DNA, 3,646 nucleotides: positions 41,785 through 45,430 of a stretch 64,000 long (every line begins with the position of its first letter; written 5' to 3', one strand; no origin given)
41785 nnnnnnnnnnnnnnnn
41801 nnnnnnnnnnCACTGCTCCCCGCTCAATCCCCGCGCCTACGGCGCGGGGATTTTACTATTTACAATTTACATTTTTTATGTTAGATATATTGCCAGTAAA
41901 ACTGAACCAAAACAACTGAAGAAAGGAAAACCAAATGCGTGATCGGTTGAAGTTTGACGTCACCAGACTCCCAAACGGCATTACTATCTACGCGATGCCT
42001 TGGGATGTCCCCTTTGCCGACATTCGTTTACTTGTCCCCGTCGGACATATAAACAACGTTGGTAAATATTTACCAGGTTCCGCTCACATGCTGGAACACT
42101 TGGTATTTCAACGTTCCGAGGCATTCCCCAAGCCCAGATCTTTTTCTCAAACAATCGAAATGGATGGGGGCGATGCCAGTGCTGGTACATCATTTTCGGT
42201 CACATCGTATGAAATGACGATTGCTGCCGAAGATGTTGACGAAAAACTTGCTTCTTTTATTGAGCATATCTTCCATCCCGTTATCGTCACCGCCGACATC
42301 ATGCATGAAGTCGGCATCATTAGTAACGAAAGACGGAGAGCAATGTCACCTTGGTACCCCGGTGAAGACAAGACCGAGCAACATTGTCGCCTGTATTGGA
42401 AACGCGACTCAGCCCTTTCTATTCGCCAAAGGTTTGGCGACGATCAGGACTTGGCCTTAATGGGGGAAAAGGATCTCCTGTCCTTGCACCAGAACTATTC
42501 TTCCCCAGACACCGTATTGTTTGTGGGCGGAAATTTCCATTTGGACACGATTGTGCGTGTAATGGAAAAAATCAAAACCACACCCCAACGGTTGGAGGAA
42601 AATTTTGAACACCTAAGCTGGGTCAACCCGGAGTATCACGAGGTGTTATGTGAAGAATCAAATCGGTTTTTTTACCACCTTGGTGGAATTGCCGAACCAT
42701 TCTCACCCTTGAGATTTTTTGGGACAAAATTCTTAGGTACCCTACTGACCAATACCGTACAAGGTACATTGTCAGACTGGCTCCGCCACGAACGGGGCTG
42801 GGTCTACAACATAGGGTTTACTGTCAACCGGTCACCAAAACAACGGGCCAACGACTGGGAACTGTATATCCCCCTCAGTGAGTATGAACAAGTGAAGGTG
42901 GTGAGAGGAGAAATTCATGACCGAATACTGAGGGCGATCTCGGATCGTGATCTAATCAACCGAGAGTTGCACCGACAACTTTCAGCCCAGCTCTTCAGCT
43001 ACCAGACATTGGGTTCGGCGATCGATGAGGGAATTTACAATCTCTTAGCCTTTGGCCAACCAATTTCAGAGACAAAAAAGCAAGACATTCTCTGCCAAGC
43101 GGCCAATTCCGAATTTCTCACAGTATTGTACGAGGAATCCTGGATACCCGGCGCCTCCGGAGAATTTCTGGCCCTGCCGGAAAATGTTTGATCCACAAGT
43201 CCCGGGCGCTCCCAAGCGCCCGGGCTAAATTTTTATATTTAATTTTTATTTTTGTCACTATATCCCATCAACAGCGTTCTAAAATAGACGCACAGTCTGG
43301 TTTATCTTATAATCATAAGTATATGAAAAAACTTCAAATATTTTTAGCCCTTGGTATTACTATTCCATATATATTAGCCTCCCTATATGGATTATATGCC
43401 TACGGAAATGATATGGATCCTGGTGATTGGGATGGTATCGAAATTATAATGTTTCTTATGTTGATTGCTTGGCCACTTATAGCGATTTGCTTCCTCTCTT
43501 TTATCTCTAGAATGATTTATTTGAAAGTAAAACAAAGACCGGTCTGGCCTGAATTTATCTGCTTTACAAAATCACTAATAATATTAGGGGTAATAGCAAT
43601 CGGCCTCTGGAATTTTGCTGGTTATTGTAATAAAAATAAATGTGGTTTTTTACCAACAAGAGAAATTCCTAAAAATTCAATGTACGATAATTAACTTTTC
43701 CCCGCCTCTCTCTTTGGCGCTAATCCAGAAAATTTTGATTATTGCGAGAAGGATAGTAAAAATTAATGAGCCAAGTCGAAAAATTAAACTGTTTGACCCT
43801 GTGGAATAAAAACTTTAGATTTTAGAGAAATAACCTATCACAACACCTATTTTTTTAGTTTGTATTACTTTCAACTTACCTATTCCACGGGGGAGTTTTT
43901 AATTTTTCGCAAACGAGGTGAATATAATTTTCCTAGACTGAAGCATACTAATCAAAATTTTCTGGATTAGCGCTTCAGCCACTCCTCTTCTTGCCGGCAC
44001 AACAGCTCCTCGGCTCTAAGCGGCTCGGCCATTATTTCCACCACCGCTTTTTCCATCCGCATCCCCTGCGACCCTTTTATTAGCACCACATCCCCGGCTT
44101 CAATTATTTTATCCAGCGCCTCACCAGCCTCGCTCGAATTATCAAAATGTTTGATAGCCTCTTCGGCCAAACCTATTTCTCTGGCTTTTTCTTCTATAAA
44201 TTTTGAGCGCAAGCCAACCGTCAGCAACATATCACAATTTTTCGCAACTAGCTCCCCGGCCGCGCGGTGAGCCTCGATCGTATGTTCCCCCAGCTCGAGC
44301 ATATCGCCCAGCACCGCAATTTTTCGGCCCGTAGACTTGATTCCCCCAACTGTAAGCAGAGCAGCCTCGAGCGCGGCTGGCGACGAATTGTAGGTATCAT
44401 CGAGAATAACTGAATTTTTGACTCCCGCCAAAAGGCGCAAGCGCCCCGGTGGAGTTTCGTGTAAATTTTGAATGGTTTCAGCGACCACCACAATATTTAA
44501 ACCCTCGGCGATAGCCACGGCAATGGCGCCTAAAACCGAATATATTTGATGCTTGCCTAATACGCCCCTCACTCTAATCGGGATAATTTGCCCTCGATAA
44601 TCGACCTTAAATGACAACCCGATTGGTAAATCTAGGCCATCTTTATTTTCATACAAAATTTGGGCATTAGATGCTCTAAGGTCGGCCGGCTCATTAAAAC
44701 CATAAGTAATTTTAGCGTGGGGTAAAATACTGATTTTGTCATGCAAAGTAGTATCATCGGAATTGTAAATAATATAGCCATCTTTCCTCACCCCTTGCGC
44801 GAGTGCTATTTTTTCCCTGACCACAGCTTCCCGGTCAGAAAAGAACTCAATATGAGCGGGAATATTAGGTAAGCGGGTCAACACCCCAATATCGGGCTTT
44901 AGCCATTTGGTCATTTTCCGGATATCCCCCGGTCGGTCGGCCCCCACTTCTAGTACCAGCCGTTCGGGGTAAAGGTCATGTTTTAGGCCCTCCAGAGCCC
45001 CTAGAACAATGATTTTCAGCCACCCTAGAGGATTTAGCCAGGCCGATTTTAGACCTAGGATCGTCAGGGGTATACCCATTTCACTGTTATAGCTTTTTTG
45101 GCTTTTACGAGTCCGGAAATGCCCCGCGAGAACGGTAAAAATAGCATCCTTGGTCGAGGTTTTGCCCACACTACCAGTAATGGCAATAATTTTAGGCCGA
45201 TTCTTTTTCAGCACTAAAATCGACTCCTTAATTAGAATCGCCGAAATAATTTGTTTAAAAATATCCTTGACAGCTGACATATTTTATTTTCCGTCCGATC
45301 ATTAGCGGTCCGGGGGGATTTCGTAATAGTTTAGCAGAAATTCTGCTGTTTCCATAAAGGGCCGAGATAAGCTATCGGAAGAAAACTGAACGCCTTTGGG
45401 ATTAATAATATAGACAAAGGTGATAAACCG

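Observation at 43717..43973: MITE-like 257-bp element with perfect 25-bp terminal inverted repeats abutting the murF stop codon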

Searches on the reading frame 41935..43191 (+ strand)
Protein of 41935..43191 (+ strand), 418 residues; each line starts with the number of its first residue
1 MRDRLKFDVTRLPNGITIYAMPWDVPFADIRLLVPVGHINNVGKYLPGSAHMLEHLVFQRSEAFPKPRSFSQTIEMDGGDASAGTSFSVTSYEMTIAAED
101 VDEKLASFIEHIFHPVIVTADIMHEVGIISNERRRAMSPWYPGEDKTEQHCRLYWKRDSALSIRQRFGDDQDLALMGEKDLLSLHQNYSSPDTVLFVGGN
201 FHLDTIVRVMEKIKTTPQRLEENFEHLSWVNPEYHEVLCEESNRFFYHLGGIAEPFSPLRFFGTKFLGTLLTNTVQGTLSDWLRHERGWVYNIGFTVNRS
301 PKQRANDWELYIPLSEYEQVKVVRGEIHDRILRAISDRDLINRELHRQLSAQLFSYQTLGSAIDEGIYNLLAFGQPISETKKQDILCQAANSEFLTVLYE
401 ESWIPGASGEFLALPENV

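Call 12: search_protein_families(library=pfam, proteins=[window:41935-43191:+])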
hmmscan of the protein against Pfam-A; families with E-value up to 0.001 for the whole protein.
window:41935-43191:+ (418 aa): 2 families
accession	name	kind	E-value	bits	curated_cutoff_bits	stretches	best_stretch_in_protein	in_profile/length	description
PF00675.25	Peptidase_M16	-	9.7e-15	55.2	22.3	1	26-138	11-121/149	Insulinase (Peptidase family M16)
PF05193.26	Peptidase_M16_C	-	1.4e-06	28.7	23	1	181-315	7-146/181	Peptidase M16 inactive domain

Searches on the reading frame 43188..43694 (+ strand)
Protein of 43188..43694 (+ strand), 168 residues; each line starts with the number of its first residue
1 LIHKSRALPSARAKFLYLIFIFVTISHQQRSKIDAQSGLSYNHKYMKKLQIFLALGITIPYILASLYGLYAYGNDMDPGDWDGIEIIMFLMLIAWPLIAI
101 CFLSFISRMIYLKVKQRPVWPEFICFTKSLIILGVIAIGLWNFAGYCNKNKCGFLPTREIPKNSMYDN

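Call 12: search_protein_families(library=pfam, proteins=[window:43188-43694:+])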
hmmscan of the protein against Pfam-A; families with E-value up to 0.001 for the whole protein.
window:43188-43694:+ (168 aa): 0 families

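Call 14: find_encoding_contigs(protein=window:43188-43691:+, flank=3000, max_places=10)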
Protein window:43188-43691:+ (168 aa): 6 contigs read that carry it; 2 places shown.
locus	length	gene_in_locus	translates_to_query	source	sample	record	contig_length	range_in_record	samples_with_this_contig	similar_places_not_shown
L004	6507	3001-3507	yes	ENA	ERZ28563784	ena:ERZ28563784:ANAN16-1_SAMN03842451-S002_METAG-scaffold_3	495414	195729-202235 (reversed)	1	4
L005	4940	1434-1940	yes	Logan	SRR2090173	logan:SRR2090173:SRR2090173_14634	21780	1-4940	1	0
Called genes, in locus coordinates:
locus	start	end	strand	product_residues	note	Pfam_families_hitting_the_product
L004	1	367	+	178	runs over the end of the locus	-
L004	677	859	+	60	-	-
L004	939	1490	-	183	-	-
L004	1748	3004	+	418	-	PF00675:Peptidase_M16, PF05193:Peptidase_M16_C (weak)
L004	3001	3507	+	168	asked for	-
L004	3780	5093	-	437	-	PF08245:Mur_ligase_M, PF02875:Mur_ligase_C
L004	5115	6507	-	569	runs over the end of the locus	PF03717:PBP_dimer, PF00905:Transpeptidase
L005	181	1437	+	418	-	PF00675:Peptidase_M16, PF05193:Peptidase_M16_C (weak)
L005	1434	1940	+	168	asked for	-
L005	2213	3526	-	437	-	PF08245:Mur_ligase_M, PF02875:Mur_ligase_C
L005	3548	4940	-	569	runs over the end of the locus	PF03717:PBP_dimer, PF00905:Transpeptidase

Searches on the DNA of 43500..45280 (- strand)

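Call 9: search_rna_families(source=window, start=43500, end=44200, threshold=evalue, max_evalue=10)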
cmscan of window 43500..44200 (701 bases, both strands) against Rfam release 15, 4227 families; matches with E-value up to 10: 6.
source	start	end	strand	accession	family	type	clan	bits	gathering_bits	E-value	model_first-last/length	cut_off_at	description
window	43744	43857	-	RF02091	DAOA-AS1_2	Gene; lncRNA;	-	17.4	43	0.11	1-205/205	no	DAOA antisense RNA 1 conserved region 2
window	43602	43663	-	RF00202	snoR66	Gene; snRNA; snoRNA; CD-box;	-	16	43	2.6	1-76/76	no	Small nucleolar RNA R66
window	43577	43788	+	RF02842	RefA1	Gene; sRNA;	-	12.5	94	5.6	1-222/222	no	Enterococcus sRNA A1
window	43994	44125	+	RF01974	H19_3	Gene; lncRNA;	-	12.5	46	9.4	1-116/116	no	H19 conserved region 3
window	43933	44056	-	RF00516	ylbH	Cis-reg; leader;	-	11.9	50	8.2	1-122/122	no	ylbH leader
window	43630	43790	+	RF01265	snR42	Gene; snRNA; snoRNA; HACA-box;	CL00032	10.2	61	4.9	1-349/349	no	Small nucleolar RNA snR42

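Call 51: search_rna_families(sources=[L098, L099, L100, L104, L105], threshold=evalue, max_evalue=0.1)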
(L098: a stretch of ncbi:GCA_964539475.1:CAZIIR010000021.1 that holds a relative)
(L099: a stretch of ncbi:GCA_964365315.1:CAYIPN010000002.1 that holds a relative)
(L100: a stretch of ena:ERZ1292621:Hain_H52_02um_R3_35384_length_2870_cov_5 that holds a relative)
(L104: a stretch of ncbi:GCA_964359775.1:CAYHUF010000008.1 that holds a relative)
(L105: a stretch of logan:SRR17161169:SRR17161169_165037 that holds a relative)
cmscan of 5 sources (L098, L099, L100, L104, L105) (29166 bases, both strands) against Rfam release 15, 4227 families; matches with E-value up to 0.1: 0.
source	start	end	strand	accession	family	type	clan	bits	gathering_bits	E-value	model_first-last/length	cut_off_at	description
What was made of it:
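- Tried and rejected: (3) Rfam at permissive thresholds found nothing (calls 9, 51).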

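Call 67: search_dna_similar(query=window:43700-43990:+, collection=phages, mode=distant, max_evalue=0.01, max_rows=10)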
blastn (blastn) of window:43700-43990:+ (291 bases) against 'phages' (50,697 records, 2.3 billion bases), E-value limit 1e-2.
No match.

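Call 68: search_dna_similar(query=window:43700-43990:+, collection=plasmids, mode=distant, max_evalue=0.01, max_rows=10)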
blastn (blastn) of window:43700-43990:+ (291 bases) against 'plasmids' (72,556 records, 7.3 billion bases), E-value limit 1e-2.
No match.
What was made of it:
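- Tried and rejected: (2) blastn against phage and plasmid records found no match (calls 67, 68).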
